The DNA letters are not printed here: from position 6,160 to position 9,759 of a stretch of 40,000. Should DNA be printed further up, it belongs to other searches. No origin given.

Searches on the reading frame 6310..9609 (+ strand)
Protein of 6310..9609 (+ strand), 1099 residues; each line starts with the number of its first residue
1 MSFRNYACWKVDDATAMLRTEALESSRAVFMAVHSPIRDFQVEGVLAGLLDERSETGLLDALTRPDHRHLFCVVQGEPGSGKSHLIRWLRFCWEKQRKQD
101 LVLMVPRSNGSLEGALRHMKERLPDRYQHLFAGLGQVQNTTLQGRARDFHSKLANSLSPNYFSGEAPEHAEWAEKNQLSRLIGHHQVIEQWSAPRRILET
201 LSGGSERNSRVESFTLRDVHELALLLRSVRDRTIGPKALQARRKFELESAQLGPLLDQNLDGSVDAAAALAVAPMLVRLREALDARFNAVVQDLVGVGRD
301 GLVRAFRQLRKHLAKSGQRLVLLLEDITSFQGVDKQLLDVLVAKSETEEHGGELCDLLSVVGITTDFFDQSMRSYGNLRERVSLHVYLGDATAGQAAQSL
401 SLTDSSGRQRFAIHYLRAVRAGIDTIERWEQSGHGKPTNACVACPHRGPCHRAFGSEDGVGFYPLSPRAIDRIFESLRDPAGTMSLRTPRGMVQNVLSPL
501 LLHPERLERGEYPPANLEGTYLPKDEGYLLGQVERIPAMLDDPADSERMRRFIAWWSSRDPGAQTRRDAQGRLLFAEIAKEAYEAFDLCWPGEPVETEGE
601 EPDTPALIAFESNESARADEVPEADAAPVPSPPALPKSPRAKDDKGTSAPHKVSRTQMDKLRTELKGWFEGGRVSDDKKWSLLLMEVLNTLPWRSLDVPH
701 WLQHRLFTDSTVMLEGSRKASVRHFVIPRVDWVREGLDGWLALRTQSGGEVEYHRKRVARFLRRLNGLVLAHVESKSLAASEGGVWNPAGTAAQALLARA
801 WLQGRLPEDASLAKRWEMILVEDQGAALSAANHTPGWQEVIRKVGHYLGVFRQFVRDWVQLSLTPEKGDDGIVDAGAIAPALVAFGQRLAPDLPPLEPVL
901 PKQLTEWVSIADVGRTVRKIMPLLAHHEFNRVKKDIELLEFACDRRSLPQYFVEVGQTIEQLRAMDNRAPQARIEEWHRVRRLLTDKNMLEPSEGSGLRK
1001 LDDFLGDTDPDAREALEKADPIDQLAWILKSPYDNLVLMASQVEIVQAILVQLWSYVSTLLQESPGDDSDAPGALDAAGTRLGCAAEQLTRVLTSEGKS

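Call 9: search_protein_families(library=padloc, proteins=[window:6310-9609:+], max_evalue=0.001)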
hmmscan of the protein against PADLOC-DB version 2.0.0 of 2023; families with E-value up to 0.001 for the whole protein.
window:6310-9609:+ (1099 aa): 12 families
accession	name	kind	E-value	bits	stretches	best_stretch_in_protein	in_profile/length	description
PDLC02884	DpdH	-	7e-149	495.8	1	7-881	53-935/1136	DpdH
PDLC02891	DpdH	-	3e-48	162.9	2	283-558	264-532/1009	DpdH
PDLC02883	DpdH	-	8.4e-33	111.7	2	297-497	284-473/1013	DpdH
PDLC02880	DpdH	-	1.1e-30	104.5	1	7-517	14-501/1025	DpdH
PDLC02878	DpdH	-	1e-26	91.2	2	298-560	289-538/1015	DpdH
PDLC02881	DpdH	-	1.1e-22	77.9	2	305-673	307-657/1071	DpdH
PDLC02876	DpdH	-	1.1e-17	61.1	2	300-499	474-664/1206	DpdH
PDLC02885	DpdH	-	2e-17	60.5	2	288-518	291-524/1022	DpdH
PDLC02875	DpdH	-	2.6e-16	56.7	2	10-113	10-115/1030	DpdH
PDLC02879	DpdH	-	6.7e-14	48.7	1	280-519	283-516/1064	DpdH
PDLC02888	DpdH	-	3.7e-13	46.8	1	281-521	293-525/622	DpdH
PDLC02882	DpdH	-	2.2e-09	33.4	2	283-516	285-516/1054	DpdH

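Call 34: search_protein_families(library=ncbifam, proteins=[window:6310-9609:+], max_evalue=0.001)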
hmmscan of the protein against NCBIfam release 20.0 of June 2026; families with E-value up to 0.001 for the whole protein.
window:6310-9609:+ (1099 aa): 1 family
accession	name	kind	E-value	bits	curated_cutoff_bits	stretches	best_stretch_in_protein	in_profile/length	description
NF041065.1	DpdH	equivalog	8.2e-77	259.6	450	1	6-971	1-914/1014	protein DpdH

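Call 35: search_protein_families(library=pfam, proteins=[window:6310-9609:+], max_evalue=0.001)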
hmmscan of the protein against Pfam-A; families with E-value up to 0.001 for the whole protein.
window:6310-9609:+ (1099 aa): 3 families
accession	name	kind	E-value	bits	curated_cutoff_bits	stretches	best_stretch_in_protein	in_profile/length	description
PF13191.12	AAA_16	-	5.1e-08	34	32.6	0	58-90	12-45/167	AAA ATPase domain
PF05729.18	NACHT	-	1.3e-05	25.5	26.7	1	72-127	3-62/167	NACHT domain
PF20720.3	nSTAND3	-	0.0007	19.8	27.2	0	68-94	16-42/155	Novel STAND NTPase 3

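Call 37: find_encoding_contigs(protein=window:6310-9609:+, flank=10000, max_places=2)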
Protein window:6310-9609:+ (1099 aa): no gene with exactly this product is on record in the collection.
